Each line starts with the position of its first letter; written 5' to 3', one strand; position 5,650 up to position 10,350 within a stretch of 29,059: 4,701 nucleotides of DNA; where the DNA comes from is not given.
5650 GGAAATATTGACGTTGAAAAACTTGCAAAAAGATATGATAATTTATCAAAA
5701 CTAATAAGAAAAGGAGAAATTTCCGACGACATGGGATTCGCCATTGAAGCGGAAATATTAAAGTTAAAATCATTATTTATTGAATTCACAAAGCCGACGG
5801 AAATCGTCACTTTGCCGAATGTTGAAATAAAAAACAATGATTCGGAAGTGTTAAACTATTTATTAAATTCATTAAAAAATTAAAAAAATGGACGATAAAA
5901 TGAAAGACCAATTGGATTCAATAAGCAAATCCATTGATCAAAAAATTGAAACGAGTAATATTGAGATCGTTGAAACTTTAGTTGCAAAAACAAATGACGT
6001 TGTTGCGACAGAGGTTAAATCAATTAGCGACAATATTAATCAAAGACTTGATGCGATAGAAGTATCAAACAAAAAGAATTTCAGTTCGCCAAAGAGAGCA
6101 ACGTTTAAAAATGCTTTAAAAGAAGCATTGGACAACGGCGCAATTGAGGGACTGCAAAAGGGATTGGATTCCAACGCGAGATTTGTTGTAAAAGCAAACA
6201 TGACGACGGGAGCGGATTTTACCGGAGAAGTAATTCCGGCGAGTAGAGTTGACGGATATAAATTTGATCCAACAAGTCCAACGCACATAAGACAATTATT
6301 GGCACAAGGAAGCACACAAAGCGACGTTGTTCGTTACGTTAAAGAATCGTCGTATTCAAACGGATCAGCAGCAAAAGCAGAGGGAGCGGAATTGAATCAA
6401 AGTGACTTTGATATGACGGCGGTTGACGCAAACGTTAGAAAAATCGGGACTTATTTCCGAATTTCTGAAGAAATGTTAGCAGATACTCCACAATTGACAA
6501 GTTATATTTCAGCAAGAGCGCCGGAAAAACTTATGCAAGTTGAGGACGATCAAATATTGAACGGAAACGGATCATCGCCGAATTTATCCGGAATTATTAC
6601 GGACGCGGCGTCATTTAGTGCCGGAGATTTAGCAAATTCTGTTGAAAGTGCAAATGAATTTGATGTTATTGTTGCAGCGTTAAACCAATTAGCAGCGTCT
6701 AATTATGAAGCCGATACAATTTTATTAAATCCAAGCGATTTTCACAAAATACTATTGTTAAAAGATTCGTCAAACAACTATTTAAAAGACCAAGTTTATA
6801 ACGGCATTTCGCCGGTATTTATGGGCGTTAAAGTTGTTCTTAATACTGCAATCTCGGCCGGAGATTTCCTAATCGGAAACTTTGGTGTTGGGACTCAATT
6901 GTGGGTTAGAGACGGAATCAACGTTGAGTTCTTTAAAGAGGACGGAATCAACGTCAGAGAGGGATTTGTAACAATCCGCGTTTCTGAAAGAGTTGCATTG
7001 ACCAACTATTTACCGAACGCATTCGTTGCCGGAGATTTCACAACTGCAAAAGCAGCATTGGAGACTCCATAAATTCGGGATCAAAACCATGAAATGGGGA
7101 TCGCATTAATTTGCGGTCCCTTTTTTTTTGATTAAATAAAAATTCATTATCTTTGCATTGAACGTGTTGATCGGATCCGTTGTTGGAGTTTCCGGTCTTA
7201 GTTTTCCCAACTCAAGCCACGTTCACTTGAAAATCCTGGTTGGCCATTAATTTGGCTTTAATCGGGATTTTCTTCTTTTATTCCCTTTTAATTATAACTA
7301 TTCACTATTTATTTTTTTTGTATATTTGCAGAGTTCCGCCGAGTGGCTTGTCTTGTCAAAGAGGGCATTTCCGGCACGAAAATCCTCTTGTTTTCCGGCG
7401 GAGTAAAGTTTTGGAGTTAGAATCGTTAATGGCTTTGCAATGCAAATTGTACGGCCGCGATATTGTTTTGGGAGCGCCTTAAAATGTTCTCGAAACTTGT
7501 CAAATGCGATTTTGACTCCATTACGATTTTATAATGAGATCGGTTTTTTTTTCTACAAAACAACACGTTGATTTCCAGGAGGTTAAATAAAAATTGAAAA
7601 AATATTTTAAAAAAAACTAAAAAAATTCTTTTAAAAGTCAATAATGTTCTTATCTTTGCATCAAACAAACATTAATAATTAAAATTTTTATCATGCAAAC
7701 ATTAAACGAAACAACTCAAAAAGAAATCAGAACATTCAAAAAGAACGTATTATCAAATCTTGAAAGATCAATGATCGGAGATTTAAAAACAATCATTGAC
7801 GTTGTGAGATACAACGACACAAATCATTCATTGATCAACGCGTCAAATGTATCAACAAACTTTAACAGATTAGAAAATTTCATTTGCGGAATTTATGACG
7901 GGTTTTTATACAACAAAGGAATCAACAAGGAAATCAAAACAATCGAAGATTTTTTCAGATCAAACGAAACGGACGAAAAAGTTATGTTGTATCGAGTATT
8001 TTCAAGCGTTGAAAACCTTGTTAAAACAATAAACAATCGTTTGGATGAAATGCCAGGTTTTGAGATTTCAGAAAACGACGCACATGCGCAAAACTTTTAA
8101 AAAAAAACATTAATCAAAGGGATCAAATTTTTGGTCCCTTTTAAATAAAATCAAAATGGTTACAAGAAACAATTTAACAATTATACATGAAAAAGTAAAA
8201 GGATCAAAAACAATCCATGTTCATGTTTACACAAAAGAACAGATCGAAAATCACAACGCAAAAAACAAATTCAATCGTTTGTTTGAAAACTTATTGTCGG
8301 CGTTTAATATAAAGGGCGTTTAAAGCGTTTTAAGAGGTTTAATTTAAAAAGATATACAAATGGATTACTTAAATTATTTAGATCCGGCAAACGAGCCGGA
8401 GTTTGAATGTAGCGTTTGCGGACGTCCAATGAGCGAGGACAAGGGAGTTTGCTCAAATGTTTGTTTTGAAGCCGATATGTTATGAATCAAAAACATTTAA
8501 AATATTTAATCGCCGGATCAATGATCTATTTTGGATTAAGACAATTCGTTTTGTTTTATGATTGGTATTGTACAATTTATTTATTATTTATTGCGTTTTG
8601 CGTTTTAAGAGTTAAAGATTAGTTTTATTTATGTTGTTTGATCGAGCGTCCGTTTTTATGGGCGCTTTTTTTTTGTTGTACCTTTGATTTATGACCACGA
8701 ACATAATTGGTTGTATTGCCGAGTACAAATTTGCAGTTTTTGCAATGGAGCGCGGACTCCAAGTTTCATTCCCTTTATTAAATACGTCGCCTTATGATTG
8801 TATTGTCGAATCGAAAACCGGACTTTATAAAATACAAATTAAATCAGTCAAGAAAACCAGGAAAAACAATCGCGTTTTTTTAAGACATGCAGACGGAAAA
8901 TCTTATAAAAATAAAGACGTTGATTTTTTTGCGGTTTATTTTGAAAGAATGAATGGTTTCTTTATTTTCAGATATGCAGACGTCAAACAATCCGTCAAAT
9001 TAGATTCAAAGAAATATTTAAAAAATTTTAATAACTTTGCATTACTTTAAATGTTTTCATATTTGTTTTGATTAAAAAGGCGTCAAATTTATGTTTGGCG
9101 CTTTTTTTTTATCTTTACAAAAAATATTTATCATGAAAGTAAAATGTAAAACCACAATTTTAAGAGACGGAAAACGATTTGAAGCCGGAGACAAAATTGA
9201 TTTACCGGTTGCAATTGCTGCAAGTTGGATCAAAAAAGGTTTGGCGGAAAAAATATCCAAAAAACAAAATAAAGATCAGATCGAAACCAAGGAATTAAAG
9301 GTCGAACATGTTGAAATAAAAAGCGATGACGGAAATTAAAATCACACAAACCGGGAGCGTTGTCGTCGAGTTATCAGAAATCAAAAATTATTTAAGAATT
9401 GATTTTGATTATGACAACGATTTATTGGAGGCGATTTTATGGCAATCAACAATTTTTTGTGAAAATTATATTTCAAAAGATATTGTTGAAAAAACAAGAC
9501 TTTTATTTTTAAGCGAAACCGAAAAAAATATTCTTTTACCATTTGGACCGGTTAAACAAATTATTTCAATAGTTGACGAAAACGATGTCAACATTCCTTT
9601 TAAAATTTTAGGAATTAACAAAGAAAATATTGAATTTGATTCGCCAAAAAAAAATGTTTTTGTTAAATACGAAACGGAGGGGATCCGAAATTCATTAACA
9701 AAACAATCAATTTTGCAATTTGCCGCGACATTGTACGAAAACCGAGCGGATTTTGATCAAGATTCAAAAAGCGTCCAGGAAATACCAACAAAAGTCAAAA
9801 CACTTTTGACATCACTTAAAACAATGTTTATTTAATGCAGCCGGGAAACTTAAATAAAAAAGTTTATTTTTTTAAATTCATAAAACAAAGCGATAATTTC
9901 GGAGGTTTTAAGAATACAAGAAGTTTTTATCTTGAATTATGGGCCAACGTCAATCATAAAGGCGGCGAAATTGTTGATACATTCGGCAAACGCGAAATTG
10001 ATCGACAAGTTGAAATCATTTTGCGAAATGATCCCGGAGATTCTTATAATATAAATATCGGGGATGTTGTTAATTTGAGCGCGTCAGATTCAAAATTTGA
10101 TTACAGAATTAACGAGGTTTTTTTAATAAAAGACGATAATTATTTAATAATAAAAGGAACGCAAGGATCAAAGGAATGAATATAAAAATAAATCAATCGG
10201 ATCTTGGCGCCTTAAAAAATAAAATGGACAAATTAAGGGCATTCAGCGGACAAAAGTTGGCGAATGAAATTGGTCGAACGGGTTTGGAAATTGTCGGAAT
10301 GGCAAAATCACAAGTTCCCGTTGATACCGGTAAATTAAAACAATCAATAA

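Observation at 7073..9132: Two-kilobase accessory island between capsid and connector genes, built from cassettes bracketed by near-duplicate terminators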

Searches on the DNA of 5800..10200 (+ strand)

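Call 6: search_dna_similar(query=window:5800-10200:+, collection=phages, mode=distant)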
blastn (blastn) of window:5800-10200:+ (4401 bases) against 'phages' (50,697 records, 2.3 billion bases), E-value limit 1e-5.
No match.

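Call 11: search_rna_families(source=window, start=7000, end=9200, threshold=evalue, max_evalue=10, show_alignments=3)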
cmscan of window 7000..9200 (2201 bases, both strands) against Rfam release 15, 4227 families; matches with E-value up to 10: 10.
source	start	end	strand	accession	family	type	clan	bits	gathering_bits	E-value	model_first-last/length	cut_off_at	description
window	7454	7619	+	RF02792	sRNA162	Gene; antisense;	-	19.4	78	1.8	1-190/190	no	Archaeal Small RNA 162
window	8601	8679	+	RF00558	L20_leader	Cis-reg; leader;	-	17.5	58.7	3.2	1-127/127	no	Ribosomal protein L20 leader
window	7093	7131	+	RF00489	ctRNA_p42d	Gene; antisense;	-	16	50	6.8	1-46/46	no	ctRNA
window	7988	8142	-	RF02060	STnc410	Gene; sRNA;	-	15.8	50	2.3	1-158/158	no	Enterobacterial sRNA STnc410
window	8614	8672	+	RF02631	Hrs13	Gene; sRNA;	-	15.2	52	1.9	1-82/82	no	Hfq-regulated sRNA 13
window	8828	8902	+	RF02111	IS009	Gene;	-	15.1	117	1.2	1-199/199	no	IS009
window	7738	7800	-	RF01642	ceN54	Gene; snRNA; snoRNA; CD-box;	-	15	60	8.7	1-68/68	no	Caenorhabditis snoRNA ceN54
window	8041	8141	-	RF01464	rliA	Gene; sRNA;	-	14.9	50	7.5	1-224/224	no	Listeria sRNA rliA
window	7094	7173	+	RF02825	LPR17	Gene; sRNA;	-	12.7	98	5.3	1-257/257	no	Legionella RNA 17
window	7803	7926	+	RF02111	IS009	Gene;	-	11.8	117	9.3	1-199/199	no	IS009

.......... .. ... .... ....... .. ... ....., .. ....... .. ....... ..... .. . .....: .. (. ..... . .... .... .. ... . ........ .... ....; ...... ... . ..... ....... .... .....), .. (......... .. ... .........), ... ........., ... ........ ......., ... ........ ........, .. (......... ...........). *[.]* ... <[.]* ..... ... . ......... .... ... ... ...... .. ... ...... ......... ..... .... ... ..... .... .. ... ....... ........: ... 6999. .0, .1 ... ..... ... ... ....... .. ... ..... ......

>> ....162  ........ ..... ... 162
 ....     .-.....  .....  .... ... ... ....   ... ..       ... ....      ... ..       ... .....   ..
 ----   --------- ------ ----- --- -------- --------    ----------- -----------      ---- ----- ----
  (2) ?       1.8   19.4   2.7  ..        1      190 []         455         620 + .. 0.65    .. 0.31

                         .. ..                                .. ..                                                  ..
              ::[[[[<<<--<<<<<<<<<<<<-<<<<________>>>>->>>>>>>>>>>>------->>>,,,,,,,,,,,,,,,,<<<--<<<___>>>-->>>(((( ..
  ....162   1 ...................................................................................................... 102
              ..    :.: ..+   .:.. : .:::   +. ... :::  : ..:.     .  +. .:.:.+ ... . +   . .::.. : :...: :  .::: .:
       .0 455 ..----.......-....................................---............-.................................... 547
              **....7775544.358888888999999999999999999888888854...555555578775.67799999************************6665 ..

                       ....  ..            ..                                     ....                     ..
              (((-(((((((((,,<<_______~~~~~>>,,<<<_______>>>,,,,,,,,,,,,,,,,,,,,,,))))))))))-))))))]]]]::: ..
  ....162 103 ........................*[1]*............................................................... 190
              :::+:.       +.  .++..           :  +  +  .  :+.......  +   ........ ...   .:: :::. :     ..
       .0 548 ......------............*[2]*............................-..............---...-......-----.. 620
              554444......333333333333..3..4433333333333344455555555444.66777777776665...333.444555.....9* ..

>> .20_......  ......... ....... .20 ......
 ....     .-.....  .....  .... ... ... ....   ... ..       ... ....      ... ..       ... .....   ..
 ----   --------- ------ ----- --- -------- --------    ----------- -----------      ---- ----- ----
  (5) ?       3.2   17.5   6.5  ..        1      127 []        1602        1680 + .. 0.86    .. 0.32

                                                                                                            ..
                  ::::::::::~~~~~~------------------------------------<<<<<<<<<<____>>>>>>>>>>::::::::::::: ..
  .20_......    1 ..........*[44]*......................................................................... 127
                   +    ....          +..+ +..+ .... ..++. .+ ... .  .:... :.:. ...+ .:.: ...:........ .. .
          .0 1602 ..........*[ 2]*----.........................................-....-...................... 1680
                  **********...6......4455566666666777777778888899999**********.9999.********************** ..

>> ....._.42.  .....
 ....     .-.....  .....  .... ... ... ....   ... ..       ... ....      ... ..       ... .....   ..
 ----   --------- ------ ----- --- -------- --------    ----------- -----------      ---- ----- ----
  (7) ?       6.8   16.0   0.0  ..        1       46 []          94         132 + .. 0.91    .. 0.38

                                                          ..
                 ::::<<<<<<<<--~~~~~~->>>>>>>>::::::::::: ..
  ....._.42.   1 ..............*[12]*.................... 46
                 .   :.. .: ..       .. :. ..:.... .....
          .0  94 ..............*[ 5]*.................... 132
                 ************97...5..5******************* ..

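Call 26: search_rna_families(source=L053, start=1200, end=1800, threshold=evalue, max_evalue=5, show_alignments=2)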
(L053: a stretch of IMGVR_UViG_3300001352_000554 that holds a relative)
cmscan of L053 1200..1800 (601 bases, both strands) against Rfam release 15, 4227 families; matches with E-value up to 5: 9.
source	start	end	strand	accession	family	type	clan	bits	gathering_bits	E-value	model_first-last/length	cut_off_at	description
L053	1214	1286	+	RF02057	STnc40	Gene; sRNA;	-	27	45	0.017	1-70/70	no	Salmonella enterica sRNA STnc40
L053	1521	1587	+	RF00712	mir-460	Gene; miRNA;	-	21.7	52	0.014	1-77/77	no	mir-460 microRNA precursor family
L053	1210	1289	-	RF02591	Spy1786666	Gene; sRNA;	-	21.4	64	0.14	1-87/87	no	S. pyogenes small RNA 1786666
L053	1200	1296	+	RF00558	L20_leader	Cis-reg; leader;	-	20.6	58.7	0.15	39-127/127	5'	Ribosomal protein L20 leader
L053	1200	1295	+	RF00557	L10_leader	Cis-reg; leader;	-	19.1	44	0.91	51-138/138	5'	Ribosomal protein L10 leader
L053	1238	1288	+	RF04179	BTnc049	Gene; sRNA;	-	18.2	81.9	1.7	1-111/111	no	Bacteroides sRNA BTnc049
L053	1257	1313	-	RF02844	RefA9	Gene; antisense;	-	18.1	49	4.1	1-64/64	no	Enterococcus sRNA A9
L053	1225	1292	+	RF02056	STnc390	Gene; sRNA;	-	15.2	50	2.4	1-60/60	no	Salmonella sRNA STnc390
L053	1575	1651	-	RF02849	Ysr197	Gene; sRNA;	-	12.3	167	1.5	1-254/254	no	Yersinia sRNA 197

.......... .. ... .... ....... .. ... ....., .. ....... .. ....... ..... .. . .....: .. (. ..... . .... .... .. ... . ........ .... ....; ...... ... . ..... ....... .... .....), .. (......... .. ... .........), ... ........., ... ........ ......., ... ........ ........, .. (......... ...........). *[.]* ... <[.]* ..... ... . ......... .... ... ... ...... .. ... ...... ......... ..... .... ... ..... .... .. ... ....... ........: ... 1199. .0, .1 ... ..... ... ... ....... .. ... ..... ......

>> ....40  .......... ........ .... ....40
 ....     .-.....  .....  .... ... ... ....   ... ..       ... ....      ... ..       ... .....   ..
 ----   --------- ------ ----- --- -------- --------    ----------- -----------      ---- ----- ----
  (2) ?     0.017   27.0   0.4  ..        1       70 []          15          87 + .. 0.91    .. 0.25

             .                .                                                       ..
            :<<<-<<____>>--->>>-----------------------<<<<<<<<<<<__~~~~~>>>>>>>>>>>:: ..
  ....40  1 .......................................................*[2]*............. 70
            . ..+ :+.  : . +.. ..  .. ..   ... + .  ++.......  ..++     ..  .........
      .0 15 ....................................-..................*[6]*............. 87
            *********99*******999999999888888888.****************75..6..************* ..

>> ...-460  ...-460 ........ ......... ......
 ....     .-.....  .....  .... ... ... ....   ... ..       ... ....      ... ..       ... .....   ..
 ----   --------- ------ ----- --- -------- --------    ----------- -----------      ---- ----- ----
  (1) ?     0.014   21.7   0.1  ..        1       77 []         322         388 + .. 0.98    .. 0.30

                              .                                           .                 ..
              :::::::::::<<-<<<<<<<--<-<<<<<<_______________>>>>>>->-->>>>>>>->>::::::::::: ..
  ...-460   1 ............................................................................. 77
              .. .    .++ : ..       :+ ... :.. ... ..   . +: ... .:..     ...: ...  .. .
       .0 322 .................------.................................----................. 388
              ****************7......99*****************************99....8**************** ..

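Call 77: build_rna_model(alignment_id=A7, structure=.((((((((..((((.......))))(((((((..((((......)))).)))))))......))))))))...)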
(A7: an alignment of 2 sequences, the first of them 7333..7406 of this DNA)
Model R1 built from alignment A7 (2 sequences, 74 columns); structure: as given.
model positions 74; base pairs 23; branch points 1; effective number of sequences 1.13; information 0.764 bits per position. Calibrated on 0.2 Mb of random sequence (short: E-values are rough).
structure used (alignment columns):
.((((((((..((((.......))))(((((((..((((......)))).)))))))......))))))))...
